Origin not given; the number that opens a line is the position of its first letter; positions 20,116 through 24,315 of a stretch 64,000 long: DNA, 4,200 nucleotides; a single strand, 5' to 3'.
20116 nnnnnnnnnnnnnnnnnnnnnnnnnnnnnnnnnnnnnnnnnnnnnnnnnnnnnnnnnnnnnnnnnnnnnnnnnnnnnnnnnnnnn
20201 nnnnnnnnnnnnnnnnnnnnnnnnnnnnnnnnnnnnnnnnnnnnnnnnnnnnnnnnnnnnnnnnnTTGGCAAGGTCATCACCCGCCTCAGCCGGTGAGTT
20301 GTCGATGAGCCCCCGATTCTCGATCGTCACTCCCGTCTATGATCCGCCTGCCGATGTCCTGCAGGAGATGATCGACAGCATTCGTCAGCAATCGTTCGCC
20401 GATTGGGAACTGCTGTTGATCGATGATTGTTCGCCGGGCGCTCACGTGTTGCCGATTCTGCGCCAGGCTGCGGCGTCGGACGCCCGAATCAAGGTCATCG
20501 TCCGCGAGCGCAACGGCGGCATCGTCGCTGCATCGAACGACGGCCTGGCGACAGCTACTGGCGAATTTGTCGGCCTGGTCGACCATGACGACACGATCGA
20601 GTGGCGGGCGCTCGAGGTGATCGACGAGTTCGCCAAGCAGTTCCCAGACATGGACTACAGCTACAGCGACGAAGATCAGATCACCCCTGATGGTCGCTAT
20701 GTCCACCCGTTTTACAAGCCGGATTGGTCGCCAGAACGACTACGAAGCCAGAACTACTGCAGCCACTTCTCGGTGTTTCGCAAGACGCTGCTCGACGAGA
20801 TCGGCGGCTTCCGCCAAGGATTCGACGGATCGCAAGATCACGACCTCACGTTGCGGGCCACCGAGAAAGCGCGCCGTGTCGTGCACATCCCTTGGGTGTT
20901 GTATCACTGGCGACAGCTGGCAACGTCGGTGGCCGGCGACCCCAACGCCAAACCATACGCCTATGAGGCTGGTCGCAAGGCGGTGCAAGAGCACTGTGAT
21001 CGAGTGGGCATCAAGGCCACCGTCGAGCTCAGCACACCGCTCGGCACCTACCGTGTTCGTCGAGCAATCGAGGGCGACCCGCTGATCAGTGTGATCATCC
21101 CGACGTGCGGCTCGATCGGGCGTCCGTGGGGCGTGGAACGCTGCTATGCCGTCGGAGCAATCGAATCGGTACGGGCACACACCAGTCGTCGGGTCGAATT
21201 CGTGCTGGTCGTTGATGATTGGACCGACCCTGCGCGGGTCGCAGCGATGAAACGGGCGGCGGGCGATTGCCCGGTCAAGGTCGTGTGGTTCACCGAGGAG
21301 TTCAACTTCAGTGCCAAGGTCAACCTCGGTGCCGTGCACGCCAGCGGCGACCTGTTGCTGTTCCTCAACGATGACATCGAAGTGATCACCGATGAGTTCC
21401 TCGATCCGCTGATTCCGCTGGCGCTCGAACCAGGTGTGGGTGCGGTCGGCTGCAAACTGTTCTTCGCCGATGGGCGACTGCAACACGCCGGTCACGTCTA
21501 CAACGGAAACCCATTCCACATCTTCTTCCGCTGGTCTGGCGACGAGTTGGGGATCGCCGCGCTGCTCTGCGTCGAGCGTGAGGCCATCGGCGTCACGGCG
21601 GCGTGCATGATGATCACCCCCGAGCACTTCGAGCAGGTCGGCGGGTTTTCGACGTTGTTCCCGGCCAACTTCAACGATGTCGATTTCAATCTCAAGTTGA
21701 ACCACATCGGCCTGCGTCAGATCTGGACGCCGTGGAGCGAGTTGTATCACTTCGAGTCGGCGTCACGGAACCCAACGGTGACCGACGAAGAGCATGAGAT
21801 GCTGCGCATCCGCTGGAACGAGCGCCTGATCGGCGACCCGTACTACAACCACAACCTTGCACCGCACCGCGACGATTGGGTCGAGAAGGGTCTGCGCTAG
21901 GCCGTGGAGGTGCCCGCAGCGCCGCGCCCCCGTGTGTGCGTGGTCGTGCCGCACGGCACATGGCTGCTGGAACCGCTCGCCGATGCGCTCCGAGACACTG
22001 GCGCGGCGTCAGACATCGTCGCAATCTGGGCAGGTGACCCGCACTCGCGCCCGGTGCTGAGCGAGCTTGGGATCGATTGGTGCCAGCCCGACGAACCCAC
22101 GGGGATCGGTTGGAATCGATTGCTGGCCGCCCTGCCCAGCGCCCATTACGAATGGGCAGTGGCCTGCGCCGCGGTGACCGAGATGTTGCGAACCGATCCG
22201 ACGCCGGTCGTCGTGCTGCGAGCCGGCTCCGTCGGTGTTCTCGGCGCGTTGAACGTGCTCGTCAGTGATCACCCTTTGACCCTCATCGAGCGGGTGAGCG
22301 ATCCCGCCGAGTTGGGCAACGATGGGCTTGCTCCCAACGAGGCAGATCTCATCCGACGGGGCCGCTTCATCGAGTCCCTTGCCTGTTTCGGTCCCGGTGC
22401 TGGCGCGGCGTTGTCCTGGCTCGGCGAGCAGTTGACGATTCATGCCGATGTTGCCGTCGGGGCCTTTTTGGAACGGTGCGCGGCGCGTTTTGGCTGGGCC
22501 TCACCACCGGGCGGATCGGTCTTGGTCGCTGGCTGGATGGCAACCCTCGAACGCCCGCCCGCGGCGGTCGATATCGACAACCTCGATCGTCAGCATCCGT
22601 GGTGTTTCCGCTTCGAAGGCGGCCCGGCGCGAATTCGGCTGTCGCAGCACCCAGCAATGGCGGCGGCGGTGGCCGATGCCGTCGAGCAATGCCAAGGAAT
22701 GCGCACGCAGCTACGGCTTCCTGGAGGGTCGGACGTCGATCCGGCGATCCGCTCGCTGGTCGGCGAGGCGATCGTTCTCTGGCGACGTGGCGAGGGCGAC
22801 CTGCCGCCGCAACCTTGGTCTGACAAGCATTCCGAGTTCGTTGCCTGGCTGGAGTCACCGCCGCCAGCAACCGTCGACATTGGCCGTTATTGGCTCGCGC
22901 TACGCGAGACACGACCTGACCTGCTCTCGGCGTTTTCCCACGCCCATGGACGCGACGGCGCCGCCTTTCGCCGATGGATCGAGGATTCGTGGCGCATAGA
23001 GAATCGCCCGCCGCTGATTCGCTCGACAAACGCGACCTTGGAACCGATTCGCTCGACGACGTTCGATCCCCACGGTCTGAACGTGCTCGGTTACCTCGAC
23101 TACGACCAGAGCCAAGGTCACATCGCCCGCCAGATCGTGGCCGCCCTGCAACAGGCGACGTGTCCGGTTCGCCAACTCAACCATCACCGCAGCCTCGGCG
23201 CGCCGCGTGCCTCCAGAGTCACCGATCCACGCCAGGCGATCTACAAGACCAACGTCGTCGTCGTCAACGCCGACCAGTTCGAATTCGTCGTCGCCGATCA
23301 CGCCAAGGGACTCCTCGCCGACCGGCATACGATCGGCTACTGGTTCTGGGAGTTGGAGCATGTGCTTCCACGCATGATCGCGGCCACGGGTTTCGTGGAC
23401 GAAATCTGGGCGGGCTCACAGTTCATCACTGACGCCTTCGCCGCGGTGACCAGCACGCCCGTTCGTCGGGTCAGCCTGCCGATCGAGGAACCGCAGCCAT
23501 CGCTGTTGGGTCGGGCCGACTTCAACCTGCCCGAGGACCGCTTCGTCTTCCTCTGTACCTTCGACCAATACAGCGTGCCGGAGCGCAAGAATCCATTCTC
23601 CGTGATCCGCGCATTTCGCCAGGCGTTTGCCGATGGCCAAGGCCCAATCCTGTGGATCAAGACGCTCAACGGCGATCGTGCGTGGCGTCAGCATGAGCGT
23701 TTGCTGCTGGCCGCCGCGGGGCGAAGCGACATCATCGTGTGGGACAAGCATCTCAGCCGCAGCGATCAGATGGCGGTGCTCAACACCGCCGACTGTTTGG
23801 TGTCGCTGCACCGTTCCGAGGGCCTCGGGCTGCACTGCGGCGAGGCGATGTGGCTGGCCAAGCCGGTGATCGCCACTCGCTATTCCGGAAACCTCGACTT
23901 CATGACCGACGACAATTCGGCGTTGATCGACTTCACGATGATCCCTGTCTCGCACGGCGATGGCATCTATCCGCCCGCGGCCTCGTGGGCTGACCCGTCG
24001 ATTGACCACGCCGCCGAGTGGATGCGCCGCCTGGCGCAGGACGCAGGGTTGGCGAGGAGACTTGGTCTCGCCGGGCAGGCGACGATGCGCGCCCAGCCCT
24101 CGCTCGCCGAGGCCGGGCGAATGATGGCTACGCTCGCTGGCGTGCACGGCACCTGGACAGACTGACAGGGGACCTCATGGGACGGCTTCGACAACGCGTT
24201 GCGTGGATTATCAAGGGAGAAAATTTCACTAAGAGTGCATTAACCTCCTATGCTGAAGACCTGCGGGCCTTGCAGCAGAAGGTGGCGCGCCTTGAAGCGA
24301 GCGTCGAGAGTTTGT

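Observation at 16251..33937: Four small coiled-coil ORFs, each packed against a large glycosyltransferase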

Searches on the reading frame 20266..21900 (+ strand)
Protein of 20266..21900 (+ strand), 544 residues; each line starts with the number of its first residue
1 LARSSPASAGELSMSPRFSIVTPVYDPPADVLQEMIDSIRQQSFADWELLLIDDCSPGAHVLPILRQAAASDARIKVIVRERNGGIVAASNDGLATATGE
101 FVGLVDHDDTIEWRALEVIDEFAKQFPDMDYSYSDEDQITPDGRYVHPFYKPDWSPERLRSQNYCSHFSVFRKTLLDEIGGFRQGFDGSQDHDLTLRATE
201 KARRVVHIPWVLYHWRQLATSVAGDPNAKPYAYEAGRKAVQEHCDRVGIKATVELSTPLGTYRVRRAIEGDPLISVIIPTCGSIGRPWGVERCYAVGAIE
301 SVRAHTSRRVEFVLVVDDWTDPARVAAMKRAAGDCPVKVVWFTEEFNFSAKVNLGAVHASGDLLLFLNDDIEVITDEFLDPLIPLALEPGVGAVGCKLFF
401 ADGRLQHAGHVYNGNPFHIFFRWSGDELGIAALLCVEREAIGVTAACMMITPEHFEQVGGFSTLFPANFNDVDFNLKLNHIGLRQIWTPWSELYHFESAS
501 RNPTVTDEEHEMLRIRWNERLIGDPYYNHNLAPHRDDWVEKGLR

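Call 5: search_protein_families(library=pfam, proteins=[window:20266-21900:+], max_evalue=0.001)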
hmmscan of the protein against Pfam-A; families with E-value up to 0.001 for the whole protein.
window:20266-21900:+ (544 aa): 4 families
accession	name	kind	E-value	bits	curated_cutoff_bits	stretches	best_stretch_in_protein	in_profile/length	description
PF00535.33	Glycos_transf_2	-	9.8e-37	126.9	23.3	2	19-179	1-167/168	Glycosyl transferase family 2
PF13641.12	Glyco_tranf_2_3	-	5.7e-17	62.9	27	2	16-129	1-116/230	Glycosyltransferase like family 2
PF10111.15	Glyco_tranf_2_2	-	3.3e-08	33.8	27.3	0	21-118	3-101/276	Glycosyltransferase like family 2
PF13632.12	Glyco_trans_2_3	-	8.2e-05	22.9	27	0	373-507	10-131/198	Glycosyl transferase family group 2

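Call 53: search_solved_structures(query=window:20305-21900:+, max_evalue=0.001)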
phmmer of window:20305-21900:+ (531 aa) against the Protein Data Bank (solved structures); distinct sequences matched with E-value up to 0.001: 13.
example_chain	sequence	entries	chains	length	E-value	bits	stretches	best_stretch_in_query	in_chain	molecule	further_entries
2z87_A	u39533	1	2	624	5.9e-18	67.9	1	3-201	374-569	Chondroitin synthase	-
2z86_A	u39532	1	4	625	5.9e-18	67.9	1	3-201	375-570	Chondroitin synthase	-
3bcv_A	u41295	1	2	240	1.6e-10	43.3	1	2-100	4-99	Putative glycosyltransferase protein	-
5hea_A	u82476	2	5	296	7.5e-09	37.8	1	5-104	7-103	Putative glycosyltransferase (GalT1)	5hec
6p61_A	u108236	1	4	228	1.1e-07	34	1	3-213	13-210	Glycosyltransferase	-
5tze_C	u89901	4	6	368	1.1e-06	30.7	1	4-110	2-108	Glycosyl transferase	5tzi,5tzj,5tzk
5tz8_A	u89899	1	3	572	2.5e-06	29.5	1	4-110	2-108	Glycosyl transferase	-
6yv7_B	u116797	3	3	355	5.7e-05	25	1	3-184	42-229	Glycosyl transferase, family 2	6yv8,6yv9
6yv7_A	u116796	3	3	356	5.8e-05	25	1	3-184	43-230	Glycosyl transferase, family 2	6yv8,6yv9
9omm_A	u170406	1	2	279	0.00011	24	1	2-112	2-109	Glycosyltransferase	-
9omh_A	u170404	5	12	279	0.00011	24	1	2-112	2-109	Glycosyltransferase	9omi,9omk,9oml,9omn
9omj_A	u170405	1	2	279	0.00014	23.7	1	3-112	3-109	Glycosyltransferase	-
6h1j_A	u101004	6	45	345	0.00016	23.6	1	4-112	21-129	Probable ss-1,3-N-acetylglucosaminyltransferase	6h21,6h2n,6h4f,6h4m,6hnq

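Call 54: search_protein_families(library=ncbifam, proteins=[window:20305-21900:+], max_evalue=0.01)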
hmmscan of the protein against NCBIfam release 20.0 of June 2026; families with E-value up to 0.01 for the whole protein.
window:20305-21900:+ (531 aa): 19 families
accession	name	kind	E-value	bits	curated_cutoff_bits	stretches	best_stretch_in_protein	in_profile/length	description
NF047683.1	TeichurnBiosyTuaG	equivalog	2.5e-26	92.8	400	1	3-134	6-134/252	teichuronic acid biosynthesis protein TuaG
TIGR03965.1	mycofact_glyco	equivalog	3.3e-24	85.6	280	2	259-482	74-280/467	mycofactocin biosynthesis glycosyltransferase MftF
NF007482.0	PRK10073.1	equivalog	9e-18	64.4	423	1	3-132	6-131/334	glycosyltransferase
NF041875.1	EPS_EpsD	equivalog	9e-16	58.2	370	1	6-98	2-92/325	exopolysaccharide biosynthesis glycosyltransferase EpsD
NF053739.1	GlytfEpsEBac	equivalog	8.3e-15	54.5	450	1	3-201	1-201/265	glycosyltransferase EpsE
NF041394.1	GtaseAglG_Halo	equivalog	2e-14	53.6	440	2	16-99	15-96/304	glucosyl-dolichyl phosphate glucuronosyltransferase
NF007453.0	PRK10018.1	equivalog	1.6e-12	47.7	382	1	6-135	9-135/280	colanic acid biosynthesis glycosyltransferase WcaA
TIGR04017.1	WcaA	equivalog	1.9e-12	47.4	495.75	1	5-135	7-134/279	colanic acid biosynthesis glycosyltransferase WcaA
NF050050.1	ProtGlycPglI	equivalog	3.5e-12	46.3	500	1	3-106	2-104/306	GalNAc(5)-diNAcBac-PP-undecaprenol beta-1,3-glucosyltransferase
TIGR03937.1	PgaC_IcaA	equivalog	8.7e-10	38.1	422.3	1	3-105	45-145/407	poly-beta-1,6-N-acetyl-D-glucosamine synthase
NF047588.1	GlcsyltransPgfSStrep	equivalog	9e-10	38.3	500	1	18-95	19-95/308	glycosyltransferase PgfS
NF038299.1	EPS_HpsN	equivalog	3.4e-08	32.8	425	1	4-100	2-96/317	hormogonium polysaccharide biosynthesis glycosyltransferase HpsN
TIGR04283.1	glyco_like_mftF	equivalog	1.2e-07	31.5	182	0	285-360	17-85/221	TIGR04283 family arsenosugar biosynthesis glycosyltransferase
TIGR04242.1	nodulat_NodC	equivalog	1.2e-07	31.1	550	1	2-111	47-154/395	chitooligosaccharide synthase NodC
NF038302.1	EPS_HpsE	equivalog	3e-06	26.4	300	1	5-116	3-117/307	hormogonium polysaccharide biosynthesis glycosyltransferase HpsE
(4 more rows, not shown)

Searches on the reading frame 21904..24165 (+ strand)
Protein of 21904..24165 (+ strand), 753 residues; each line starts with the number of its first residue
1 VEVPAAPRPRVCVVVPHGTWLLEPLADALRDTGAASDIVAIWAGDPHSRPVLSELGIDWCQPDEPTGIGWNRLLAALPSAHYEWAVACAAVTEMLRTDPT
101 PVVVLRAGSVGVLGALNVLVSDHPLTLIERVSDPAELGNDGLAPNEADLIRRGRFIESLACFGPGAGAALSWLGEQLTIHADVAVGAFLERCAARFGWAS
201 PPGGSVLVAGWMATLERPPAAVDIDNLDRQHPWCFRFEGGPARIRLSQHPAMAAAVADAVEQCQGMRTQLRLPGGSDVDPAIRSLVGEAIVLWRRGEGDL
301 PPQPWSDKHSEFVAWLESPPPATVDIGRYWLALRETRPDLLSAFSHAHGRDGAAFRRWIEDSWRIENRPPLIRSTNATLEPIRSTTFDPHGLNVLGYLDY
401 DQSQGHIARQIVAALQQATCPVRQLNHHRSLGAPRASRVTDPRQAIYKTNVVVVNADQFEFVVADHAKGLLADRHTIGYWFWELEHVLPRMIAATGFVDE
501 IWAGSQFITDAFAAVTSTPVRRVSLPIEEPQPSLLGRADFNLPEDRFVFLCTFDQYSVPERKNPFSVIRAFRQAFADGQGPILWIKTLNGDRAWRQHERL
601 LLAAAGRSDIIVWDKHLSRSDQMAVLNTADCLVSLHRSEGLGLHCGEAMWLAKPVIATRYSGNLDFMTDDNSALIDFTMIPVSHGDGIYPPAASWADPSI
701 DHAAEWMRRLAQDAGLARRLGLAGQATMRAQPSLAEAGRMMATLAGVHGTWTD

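Call 5: search_protein_families(library=pfam, proteins=[window:21904-24165:+], max_evalue=0.001)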
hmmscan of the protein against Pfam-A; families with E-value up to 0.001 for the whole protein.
window:21904-24165:+ (753 aa): 2 families
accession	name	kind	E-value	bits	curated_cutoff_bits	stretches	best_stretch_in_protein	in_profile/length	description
PF00534.26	Glycos_transf_1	-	2.9e-10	40.4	26.4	1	560-672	26-136/172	Glycosyl transferases group 1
PF13692.12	Glyco_trans_1_4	-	2.6e-06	28.2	27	1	590-672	40-120/142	Glycosyl transferases group 1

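Call 9: find_related_loci(query=window:21904-24165:+, collection=genome_contigs, flank=10000)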
Query window:21904-24165:+ (753 aa) in genome_contigs; peptide patterns used: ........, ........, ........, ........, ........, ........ (x = any residue, [..] = any of these).
62 stretches matched a pattern; 50 encode a relative of the query (tblastn E <= 1e-3); 50 distinct loci.
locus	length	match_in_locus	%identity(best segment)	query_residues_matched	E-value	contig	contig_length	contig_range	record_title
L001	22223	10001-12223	56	10-750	0e+0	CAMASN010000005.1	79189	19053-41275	MAG: Ferrithrix thermotolerans DSM 19514 isolate LH-02apr19-314 genome assembly, contig: LH-02apr19-C374, whole genome s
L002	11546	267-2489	56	10-750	0e+0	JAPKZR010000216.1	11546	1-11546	MAG: Actinomycetota bacterium isolate LacPavin_0419_WC53_MAG_62_15 LacPavin_0419_WC53_scaffold_19658, whole genome shotg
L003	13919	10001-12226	55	11-747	0e+0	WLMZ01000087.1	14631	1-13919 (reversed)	MAG: Actinomycetota bacterium isolate UFOp-RH-23may17-1058 RH-23may17-1058-c87, whole genome shotgun sequence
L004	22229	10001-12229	55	11-748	0e+0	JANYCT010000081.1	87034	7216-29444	MAG: Actinomycetes bacterium isolate 336R_metabinner_2 336R_k141_939736, whole genome shotgun sequence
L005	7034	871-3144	53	7-752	0e+0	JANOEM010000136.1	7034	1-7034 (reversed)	MAG: Actinomycetes bacterium isolate SOY_65_metabat_270 SOY_65_k141_3693374, whole genome shotgun sequence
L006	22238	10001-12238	53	10-745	0e+0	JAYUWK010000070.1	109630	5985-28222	MAG: Actinomycetota bacterium isolate GL124_UP_metabat_89 GL124_UP_metabat_89_69, whole genome shotgun sequence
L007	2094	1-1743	57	169-750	0e+0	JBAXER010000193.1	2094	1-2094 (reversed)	MAG: Actinomycetota bacterium isolate ELA250 MAG250_193, whole genome shotgun sequence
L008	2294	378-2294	54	11-641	0e+0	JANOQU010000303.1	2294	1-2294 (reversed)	MAG: Actinomycetes bacterium isolate VAR_4_metabat_259 VAR_4_k141_3502971, whole genome shotgun sequence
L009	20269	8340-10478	44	8-744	1e-156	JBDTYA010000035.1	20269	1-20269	MAG: Ilumatobacteraceae bacterium isolate cluster4_bin.129 NODE_4832_length_20269_cov_7.963738, whole genome shotgun seq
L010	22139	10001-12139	42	12-744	4e-156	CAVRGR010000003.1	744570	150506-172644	MAG: Ilumatobacteraceae bacterium isolate MFD05442.bin.1.64 genome assembly, contig: contig_35176, whole genome shotgun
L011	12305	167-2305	42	12-744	2e-155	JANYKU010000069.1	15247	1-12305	MAG: Ilumatobacteraceae bacterium isolate GL140_5_metabinner_44 GL140_5_k141_462045, whole genome shotgun sequence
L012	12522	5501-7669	41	8-744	1e-148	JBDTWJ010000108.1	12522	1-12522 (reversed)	MAG: Ilumatobacteraceae bacterium isolate cluster3_bin.89 NODE_21369_length_12522_cov_8.885538, whole genome shotgun seq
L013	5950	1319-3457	41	12-744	3e-147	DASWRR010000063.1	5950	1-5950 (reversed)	MAG TPA_asm: Ilumatobacteraceae bacterium isolate SMAG_U3527 k141_1805843, whole genome shotgun sequence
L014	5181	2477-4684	40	7-747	2e-146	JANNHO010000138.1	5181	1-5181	MAG: Acidimicrobiaceae bacterium isolate SOY_6_C_metabat_250 SOY_6_C_k141_2648536, whole genome shotgun sequence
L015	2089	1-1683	45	167-744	2e-150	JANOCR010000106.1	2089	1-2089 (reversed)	MAG: Ilumatobacteraceae bacterium isolate VAR_17_metabat_326 VAR_17_k141_2382509, whole genome shotgun sequence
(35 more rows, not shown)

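Call 15: search_solved_structures(query=window:21904-24165:+, max_evalue=0.01)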
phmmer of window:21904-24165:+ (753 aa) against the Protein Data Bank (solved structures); distinct sequences matched with E-value up to 0.01: 0.

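Call 54: search_protein_families(library=ncbifam, proteins=[window:21904-24165:+], max_evalue=0.01)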
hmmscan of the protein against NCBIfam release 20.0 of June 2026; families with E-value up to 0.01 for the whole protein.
window:21904-24165:+ (753 aa): 4 families
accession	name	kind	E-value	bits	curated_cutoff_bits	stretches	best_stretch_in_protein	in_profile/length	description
TIGR03088.1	stp2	hypoth_equivalog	1.8e-05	24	409.05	1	587-673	233-317/374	TIGR03088 family PEP-CTERM/XrtA system glycosyltransferase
NF041876.1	EPS_EpsE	equivalog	0.0023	17.2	400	0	620-674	287-341/389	exopolysaccharide biosynthesis GT4 family glycosyltransferase EpsE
TIGR02149.1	glgA_Coryne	subfamily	0.0026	17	302.4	1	605-730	260-372/391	glycogen synthase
NF041139.1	TreT_Thcocales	equivalog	0.0089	14.8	775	0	624-666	309-350/412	trehalose synthase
